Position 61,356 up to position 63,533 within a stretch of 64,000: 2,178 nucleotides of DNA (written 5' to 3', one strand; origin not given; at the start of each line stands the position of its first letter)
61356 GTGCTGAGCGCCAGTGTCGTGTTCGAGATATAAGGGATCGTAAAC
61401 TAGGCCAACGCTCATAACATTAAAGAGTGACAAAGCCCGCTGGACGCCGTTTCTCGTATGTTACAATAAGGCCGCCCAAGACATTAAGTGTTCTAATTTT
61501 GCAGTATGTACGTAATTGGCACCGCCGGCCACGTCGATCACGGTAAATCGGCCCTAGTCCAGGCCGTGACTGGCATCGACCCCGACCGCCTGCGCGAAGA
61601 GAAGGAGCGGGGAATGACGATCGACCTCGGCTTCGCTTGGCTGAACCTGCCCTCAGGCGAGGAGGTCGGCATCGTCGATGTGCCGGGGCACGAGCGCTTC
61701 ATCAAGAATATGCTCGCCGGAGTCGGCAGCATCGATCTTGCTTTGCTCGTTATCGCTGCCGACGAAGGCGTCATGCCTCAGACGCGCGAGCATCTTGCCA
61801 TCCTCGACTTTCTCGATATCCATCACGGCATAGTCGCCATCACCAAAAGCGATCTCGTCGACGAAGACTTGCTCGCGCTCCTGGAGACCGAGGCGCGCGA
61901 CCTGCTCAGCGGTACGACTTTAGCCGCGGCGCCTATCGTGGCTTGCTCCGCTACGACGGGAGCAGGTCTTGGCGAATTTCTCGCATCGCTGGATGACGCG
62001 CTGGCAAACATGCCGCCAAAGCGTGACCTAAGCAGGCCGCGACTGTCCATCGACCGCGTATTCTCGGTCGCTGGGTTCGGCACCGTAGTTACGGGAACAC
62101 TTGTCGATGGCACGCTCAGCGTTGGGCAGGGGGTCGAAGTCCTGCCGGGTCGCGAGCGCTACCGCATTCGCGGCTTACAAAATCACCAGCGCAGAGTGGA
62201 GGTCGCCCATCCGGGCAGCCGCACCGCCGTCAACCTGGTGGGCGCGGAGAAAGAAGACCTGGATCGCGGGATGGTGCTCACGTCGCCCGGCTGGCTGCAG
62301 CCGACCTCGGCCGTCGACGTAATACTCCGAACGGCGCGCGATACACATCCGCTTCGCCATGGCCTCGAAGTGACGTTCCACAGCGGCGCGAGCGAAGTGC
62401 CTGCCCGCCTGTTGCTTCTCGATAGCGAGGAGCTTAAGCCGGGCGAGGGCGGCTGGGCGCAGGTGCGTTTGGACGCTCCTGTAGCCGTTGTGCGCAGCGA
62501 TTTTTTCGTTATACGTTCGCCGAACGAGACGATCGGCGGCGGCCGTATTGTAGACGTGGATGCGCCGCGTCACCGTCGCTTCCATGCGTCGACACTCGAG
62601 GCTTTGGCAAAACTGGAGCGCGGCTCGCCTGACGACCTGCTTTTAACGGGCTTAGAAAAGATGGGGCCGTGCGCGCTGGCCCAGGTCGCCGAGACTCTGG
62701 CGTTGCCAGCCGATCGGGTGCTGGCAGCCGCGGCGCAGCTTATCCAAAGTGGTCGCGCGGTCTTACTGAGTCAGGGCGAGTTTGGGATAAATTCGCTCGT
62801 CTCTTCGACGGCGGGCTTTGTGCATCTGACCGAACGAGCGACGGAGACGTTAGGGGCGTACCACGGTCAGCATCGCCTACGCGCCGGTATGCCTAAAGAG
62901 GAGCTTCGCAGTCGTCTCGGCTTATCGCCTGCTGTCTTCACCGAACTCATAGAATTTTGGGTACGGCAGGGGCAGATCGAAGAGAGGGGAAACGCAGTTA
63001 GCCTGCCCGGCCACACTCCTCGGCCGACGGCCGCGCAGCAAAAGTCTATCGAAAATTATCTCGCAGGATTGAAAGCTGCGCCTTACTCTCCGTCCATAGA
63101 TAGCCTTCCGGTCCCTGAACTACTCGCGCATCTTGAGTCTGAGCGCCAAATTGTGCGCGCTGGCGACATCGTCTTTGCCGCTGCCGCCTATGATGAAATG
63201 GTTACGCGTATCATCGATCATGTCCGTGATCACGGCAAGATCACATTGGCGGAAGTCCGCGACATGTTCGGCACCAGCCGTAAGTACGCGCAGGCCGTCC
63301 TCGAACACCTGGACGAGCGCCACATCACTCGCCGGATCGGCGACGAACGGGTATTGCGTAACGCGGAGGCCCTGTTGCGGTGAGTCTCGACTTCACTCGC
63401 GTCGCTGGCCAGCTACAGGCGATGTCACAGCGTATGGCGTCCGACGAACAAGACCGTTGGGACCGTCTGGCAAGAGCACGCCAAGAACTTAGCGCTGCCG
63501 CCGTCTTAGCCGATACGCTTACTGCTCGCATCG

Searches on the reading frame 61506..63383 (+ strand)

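Call 68: search_protein_families(library=pfam, max_evalue=0.0001, proteins=[window:61506-63383:+])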
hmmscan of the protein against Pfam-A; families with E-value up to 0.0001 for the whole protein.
window:61506-63383:+ (625 aa): 6 families
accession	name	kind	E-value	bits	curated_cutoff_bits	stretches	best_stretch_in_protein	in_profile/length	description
PF00009.33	GTP_EFTU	-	1.4e-33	116.5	26.5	1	3-166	5-186/188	Elongation factor Tu GTP binding domain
PF09107.17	SelB-wing_3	-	2.6e-19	68.9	23.2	1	572-617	2-47/47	Elongation factor SelB, winged helix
PF09106.17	SelB-wing_2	-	7.7e-17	61.6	22.3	1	447-500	2-57/57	Elongation factor SelB, winged helix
PF25461.1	Beta-barrel_SelB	-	1.1e-12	48.5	27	1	273-355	4-80/80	Selenocysteine-specific elongation factor, beta-barrel domain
PF03144.31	GTP_EFTU_D2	-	9.9e-11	42.4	30.3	1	192-259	1-73/73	Elongation factor Tu domain 2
PF01926.29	MMR_HSR1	-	1.6e-05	25.4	21.9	1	4-100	2-100/113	50S ribosome-binding GTPase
